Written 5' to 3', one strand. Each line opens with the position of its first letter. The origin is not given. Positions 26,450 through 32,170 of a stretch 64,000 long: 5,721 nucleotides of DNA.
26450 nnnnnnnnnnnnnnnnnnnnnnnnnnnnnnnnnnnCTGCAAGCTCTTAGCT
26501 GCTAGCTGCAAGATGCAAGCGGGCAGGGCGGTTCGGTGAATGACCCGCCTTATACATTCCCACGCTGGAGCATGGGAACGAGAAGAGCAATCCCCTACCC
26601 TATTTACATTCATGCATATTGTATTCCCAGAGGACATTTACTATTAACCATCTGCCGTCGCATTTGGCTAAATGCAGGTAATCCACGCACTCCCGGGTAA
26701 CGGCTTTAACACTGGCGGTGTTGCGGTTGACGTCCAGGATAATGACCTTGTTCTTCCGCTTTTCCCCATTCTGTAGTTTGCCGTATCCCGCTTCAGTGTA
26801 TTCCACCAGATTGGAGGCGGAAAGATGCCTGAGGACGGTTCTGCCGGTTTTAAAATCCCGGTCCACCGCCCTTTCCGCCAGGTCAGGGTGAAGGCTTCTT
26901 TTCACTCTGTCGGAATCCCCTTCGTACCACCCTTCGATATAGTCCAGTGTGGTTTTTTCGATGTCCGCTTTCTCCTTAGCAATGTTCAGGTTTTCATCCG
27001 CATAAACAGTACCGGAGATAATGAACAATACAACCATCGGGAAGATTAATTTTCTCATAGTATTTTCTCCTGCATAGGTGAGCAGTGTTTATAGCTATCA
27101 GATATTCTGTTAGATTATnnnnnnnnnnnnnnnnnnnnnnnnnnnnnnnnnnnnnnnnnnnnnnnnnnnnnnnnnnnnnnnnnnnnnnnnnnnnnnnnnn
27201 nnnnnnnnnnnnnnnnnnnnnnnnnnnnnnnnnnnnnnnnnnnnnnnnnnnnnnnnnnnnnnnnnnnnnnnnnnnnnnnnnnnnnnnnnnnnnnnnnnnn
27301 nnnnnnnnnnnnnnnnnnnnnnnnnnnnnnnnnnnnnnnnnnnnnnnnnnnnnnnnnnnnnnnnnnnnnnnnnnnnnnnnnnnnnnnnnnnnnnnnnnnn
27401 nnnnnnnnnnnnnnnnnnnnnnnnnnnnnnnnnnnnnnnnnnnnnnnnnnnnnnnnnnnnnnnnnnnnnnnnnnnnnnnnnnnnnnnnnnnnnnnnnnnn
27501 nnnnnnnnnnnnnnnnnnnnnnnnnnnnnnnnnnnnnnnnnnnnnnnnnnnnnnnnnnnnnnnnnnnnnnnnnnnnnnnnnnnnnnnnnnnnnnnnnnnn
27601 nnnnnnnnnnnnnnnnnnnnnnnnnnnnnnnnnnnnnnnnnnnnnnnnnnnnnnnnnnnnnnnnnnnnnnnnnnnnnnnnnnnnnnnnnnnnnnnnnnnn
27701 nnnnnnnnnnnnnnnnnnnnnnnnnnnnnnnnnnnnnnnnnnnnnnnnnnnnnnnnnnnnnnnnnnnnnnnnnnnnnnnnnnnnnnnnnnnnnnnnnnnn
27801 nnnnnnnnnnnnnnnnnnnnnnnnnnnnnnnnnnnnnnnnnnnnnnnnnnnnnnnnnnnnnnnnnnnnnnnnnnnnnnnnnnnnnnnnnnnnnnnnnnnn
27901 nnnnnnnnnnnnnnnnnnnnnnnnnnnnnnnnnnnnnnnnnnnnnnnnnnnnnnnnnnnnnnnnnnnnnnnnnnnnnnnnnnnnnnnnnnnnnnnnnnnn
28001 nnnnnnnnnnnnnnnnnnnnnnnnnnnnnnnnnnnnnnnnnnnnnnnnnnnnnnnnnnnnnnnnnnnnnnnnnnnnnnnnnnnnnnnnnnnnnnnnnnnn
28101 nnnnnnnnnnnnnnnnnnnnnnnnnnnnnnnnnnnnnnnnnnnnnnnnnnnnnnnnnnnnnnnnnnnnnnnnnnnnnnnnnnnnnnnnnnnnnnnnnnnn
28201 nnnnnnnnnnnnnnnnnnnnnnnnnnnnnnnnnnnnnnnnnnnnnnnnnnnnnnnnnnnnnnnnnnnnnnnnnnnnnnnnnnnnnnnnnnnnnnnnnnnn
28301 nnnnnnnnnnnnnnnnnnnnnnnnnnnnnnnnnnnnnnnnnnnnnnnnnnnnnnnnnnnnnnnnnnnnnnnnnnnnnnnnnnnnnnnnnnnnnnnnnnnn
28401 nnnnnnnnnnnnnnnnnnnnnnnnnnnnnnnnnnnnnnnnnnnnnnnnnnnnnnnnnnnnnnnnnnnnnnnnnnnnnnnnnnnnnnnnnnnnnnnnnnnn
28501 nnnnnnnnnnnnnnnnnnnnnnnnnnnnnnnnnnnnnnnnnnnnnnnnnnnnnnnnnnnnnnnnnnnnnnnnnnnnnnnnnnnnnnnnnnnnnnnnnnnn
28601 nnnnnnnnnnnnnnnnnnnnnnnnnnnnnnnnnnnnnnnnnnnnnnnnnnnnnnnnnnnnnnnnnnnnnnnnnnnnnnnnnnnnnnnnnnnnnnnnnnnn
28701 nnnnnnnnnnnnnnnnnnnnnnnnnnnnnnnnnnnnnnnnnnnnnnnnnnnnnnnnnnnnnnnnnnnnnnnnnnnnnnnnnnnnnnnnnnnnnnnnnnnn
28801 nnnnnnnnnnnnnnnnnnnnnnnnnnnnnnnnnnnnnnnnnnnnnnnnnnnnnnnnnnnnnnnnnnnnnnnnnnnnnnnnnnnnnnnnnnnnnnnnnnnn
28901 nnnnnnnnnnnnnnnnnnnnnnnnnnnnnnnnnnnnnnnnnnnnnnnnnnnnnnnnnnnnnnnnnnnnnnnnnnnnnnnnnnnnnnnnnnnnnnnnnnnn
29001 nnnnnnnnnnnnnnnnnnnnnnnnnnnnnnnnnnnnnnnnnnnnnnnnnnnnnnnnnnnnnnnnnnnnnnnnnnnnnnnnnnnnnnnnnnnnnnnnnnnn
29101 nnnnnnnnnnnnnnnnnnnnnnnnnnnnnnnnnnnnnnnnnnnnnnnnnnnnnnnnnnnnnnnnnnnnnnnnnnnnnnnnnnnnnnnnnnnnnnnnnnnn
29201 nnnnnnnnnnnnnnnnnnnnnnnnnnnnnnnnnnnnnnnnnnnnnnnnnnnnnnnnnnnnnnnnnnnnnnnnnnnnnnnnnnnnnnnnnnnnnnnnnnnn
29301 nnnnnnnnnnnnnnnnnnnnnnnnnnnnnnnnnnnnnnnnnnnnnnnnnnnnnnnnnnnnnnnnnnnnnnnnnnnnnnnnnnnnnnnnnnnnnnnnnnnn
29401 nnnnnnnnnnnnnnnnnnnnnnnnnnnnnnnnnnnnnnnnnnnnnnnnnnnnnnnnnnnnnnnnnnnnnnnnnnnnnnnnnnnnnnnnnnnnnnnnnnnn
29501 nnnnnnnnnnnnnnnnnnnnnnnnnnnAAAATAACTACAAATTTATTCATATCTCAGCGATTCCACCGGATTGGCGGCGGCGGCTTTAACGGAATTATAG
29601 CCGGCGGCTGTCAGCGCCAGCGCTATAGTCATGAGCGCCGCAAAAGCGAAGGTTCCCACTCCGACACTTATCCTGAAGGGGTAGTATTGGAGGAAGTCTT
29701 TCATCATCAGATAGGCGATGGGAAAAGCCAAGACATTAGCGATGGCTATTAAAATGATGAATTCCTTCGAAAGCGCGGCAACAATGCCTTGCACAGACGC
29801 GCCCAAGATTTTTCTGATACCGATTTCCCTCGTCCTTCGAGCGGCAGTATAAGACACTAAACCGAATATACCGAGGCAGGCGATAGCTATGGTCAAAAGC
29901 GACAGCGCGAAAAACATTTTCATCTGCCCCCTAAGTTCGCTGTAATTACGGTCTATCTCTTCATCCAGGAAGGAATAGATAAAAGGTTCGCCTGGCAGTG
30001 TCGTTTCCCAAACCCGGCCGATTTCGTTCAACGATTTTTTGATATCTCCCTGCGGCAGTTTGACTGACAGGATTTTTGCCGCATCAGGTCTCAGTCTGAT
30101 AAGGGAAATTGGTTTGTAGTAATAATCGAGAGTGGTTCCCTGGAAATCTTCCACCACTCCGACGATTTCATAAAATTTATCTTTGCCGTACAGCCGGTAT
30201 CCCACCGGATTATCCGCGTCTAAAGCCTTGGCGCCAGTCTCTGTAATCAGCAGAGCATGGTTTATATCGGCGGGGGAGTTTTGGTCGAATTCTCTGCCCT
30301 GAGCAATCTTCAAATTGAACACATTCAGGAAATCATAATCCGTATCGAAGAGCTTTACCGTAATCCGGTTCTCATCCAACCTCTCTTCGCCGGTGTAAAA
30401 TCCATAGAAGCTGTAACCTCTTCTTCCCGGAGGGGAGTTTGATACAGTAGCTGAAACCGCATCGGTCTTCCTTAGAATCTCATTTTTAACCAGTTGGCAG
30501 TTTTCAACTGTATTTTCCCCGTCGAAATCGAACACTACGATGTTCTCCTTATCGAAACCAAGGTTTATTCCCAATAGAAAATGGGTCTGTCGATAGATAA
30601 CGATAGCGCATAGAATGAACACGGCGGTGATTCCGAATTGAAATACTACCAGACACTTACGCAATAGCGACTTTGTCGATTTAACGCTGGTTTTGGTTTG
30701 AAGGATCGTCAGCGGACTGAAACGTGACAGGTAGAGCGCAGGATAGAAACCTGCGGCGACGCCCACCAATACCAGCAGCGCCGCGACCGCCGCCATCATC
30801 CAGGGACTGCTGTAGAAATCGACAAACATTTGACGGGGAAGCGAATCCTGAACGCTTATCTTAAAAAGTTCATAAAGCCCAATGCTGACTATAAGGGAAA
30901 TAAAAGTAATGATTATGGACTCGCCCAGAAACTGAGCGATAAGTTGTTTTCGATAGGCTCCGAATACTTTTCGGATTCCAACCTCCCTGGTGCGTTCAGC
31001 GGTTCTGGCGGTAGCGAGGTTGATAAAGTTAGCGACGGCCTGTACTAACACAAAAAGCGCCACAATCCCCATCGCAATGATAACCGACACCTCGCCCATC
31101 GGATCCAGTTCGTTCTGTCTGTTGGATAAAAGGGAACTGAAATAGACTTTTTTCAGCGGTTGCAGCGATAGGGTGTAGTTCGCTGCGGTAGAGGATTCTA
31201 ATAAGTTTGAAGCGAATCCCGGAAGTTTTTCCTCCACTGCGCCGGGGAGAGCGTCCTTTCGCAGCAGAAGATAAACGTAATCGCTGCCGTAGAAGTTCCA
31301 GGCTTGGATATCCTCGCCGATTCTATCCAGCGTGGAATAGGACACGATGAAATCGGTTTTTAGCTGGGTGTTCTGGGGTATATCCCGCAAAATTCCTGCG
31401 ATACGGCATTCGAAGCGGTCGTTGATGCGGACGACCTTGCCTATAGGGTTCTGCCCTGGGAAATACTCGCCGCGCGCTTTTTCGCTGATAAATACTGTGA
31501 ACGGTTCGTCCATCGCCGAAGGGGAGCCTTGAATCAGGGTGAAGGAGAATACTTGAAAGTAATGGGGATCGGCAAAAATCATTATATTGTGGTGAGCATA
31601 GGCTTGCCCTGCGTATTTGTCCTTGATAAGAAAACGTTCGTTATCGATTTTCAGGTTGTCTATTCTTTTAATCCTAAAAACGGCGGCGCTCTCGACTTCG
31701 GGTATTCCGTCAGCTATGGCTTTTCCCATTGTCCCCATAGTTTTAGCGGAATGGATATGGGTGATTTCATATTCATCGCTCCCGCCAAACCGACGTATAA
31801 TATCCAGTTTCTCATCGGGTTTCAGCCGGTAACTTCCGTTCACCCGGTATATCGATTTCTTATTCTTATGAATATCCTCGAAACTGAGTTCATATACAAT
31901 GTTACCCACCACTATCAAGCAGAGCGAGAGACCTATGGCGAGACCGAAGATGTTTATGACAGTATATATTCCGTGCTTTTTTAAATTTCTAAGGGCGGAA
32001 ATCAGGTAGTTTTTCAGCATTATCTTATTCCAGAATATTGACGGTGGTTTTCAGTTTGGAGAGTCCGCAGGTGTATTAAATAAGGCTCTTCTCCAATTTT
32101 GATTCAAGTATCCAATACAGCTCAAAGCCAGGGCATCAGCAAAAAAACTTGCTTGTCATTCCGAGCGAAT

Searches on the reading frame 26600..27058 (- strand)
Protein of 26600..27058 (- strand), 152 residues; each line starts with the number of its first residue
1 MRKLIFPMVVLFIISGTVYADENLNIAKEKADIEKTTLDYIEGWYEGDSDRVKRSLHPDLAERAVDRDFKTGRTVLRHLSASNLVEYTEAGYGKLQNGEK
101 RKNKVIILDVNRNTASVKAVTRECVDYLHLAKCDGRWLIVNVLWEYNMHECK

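Call 9: search_protein_families(library=pfam, proteins=[window:26600-27058:-], max_evalue=0.00001)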
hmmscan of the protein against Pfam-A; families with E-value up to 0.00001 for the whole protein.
window:26600-27058:- (152 aa): 1 family
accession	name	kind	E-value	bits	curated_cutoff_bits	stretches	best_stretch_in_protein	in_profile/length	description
PF12893.14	Lumazine_bd_2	-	1.8e-16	61.4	22.1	1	29-144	2-115/116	Putative lumazine-binding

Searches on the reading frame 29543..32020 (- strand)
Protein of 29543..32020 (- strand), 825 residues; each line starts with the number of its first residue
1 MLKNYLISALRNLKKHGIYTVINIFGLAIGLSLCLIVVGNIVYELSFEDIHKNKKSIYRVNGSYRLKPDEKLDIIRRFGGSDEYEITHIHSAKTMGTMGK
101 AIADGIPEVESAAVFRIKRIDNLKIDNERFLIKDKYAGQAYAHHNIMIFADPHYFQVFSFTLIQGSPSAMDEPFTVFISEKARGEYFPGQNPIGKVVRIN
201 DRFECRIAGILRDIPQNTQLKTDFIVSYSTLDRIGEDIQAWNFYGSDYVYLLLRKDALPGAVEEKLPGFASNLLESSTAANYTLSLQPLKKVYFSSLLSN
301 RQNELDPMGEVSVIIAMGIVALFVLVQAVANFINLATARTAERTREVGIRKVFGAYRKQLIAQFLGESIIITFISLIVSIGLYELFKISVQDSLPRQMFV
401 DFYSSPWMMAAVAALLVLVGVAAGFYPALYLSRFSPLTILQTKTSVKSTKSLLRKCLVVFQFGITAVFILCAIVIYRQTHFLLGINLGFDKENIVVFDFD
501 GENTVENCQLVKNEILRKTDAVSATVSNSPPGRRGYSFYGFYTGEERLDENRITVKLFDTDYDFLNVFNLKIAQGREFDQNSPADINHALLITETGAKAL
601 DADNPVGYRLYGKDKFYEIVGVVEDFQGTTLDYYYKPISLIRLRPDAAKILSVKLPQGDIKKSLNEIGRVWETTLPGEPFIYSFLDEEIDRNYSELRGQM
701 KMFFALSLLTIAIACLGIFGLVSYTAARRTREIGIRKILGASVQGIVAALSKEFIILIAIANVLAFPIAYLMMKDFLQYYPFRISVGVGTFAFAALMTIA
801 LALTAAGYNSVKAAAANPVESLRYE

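Call 9: search_protein_families(library=pfam, proteins=[window:29543-32020:-], max_evalue=0.00001)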
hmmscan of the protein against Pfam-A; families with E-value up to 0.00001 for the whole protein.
window:29543-32020:- (825 aa): 2 families
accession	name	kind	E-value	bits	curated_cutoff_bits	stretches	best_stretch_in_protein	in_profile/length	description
PF12704.14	MacB_PCD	-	8.4e-27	95.2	27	2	20-266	1-204/207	MacB-like periplasmic core domain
PF02687.27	FtsX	-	9.7e-24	84.2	25.5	2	319-436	2-120/120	FtsX-like permease C-terminal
